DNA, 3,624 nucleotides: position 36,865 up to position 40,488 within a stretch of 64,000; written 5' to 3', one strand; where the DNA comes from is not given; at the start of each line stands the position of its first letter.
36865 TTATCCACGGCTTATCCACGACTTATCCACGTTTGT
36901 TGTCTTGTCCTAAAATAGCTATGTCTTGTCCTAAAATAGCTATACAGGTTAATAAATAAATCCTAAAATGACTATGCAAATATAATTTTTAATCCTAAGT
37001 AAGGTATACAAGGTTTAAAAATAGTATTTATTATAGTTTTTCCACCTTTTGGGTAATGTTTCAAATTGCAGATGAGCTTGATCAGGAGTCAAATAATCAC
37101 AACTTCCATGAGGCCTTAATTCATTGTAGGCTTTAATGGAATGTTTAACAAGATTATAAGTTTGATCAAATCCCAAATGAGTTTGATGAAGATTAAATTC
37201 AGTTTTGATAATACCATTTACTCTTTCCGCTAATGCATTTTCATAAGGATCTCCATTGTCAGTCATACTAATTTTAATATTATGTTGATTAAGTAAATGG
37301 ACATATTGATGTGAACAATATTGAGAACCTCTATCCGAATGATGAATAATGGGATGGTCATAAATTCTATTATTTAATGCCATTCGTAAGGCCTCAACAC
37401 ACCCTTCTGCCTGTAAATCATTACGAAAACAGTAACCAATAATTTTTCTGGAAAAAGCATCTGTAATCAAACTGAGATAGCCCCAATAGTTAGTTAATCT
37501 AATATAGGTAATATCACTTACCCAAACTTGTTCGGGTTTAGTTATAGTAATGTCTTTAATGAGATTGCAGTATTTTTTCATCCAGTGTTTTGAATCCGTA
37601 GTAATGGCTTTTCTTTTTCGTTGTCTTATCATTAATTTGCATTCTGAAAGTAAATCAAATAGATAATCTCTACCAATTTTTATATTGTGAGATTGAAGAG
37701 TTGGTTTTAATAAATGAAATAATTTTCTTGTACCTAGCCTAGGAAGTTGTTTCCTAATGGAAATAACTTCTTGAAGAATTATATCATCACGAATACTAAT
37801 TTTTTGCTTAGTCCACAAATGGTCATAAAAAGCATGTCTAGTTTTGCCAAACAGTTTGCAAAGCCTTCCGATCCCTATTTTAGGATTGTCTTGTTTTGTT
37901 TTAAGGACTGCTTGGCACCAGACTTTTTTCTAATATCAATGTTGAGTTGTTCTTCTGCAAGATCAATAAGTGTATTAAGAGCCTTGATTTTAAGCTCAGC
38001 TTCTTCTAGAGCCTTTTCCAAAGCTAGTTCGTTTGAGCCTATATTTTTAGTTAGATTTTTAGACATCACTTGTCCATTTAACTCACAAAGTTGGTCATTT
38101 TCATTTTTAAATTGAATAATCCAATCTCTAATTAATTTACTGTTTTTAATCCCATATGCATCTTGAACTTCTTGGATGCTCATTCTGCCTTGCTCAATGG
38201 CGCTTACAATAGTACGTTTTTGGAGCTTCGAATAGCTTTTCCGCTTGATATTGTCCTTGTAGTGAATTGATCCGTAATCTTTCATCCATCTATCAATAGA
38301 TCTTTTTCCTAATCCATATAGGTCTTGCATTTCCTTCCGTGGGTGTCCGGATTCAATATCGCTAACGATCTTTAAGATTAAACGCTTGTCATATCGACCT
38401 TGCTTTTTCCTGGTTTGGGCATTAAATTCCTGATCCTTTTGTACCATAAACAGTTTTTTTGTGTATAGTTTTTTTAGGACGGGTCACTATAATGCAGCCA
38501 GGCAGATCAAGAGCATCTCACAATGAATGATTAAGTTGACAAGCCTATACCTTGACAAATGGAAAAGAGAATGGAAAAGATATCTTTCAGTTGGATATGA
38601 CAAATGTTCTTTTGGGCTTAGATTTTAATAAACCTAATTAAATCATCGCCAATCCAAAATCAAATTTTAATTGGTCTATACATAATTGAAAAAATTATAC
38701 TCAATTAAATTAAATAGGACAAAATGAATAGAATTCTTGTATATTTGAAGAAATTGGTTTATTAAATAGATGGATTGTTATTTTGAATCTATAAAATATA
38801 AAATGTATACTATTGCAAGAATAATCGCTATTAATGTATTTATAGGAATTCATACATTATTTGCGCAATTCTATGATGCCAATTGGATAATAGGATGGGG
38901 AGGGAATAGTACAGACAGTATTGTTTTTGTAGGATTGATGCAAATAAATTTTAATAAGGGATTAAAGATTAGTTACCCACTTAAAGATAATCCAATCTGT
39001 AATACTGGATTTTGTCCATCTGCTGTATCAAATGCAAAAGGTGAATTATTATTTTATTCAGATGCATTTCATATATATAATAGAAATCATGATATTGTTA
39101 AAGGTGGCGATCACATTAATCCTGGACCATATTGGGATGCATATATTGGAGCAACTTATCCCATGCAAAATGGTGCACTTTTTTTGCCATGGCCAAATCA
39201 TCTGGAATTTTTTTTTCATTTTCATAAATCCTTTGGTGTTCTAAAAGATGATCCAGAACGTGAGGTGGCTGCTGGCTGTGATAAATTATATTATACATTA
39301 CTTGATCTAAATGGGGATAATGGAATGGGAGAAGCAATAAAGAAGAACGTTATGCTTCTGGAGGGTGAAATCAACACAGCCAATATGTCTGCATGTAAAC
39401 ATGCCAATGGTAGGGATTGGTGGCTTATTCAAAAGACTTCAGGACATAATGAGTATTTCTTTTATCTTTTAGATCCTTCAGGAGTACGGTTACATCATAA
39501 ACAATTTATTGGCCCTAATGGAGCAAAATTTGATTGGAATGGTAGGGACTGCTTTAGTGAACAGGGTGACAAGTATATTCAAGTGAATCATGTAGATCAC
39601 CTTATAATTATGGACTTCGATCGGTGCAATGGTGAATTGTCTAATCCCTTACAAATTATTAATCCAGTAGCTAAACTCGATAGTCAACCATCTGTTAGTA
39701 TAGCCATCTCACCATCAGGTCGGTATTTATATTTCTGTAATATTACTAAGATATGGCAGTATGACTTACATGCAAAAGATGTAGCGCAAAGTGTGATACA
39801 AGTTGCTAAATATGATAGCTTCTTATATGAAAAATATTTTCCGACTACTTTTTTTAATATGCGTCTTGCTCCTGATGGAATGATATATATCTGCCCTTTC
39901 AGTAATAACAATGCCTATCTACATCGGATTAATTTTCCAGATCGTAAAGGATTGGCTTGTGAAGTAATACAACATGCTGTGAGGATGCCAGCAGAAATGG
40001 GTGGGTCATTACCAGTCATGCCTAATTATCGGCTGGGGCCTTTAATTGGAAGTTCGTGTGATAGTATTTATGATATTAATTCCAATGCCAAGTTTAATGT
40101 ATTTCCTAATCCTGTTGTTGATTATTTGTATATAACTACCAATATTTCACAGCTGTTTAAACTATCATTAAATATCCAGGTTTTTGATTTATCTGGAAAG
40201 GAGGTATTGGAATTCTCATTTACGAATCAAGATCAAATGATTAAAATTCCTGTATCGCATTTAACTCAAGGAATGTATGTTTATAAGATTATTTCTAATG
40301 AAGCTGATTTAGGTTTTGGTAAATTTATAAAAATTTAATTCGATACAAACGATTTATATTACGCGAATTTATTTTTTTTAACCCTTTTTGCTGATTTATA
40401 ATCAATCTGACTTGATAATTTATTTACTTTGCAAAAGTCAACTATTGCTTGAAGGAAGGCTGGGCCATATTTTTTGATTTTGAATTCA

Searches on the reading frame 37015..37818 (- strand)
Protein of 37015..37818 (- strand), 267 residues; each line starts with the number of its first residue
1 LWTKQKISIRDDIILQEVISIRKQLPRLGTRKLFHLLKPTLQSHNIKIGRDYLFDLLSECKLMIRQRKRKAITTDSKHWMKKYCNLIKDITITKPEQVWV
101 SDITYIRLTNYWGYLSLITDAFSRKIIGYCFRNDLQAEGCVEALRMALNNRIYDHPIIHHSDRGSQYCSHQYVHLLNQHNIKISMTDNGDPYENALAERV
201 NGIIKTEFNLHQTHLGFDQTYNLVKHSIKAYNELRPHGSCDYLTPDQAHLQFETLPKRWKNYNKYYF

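Call 57: search_protein_families(library=pfam, proteins=[window:37015-37818:-], max_evalue=0.001)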
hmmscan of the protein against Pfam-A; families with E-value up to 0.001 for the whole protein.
window:37015-37818:- (267 aa): 2 families
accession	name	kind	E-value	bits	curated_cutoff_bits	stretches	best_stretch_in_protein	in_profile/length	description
PF00665.32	rve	-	1e-23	83.9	32.6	1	93-191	2-102/102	Integrase core domain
PF13683.12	rve_3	-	7.4e-14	51.7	26.5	1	180-245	2-67/67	Integrase core domain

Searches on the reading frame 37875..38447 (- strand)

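Call 57: search_protein_families(library=pfam, proteins=[window:37875-38447:-], max_evalue=0.001)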
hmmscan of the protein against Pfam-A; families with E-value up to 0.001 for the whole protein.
window:37875-38447:- (190 aa): 4 families
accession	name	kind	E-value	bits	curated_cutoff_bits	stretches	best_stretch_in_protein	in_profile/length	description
PF13518.12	HTH_28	-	2.5e-09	37.5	25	1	25-67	3-48/52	Helix-turn-helix domain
PF01710.22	HTH_Tnp_IS630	-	1.2e-05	25.8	21.3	1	19-105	3-87/119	Transposase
PF01527.26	HTH_Tnp_1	-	0.00014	22.4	24.1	0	68-116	3-49/75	Transposase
PF13384.12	HTH_23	-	0.00099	19.3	24.6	0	22-58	8-41/50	Homeodomain-like domain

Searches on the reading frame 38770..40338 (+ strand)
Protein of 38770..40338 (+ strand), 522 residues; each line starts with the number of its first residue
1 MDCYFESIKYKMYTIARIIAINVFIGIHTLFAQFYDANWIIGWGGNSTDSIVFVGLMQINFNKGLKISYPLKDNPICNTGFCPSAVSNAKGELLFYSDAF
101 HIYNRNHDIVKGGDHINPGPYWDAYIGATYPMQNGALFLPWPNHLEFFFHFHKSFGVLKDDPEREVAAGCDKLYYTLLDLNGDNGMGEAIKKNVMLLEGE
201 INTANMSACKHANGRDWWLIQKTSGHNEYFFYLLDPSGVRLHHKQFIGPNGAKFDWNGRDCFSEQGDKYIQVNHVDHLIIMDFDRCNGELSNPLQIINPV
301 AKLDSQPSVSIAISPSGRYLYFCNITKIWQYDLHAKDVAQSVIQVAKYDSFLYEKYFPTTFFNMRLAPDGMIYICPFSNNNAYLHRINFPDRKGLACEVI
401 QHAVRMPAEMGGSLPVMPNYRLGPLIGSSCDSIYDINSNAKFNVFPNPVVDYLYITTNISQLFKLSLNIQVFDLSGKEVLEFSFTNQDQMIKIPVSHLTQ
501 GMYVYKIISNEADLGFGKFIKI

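Call 57: search_protein_families(library=pfam, proteins=[window:38770-40338:+], max_evalue=0.001)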
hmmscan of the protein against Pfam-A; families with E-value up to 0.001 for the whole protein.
window:38770-40338:+ (522 aa): 1 family
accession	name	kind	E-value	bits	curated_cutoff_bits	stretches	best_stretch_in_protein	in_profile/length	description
PF18962.6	Por_Secre_tail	-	9.5e-13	48.7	27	1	444-512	1-67/75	Secretion system C-terminal sorting domain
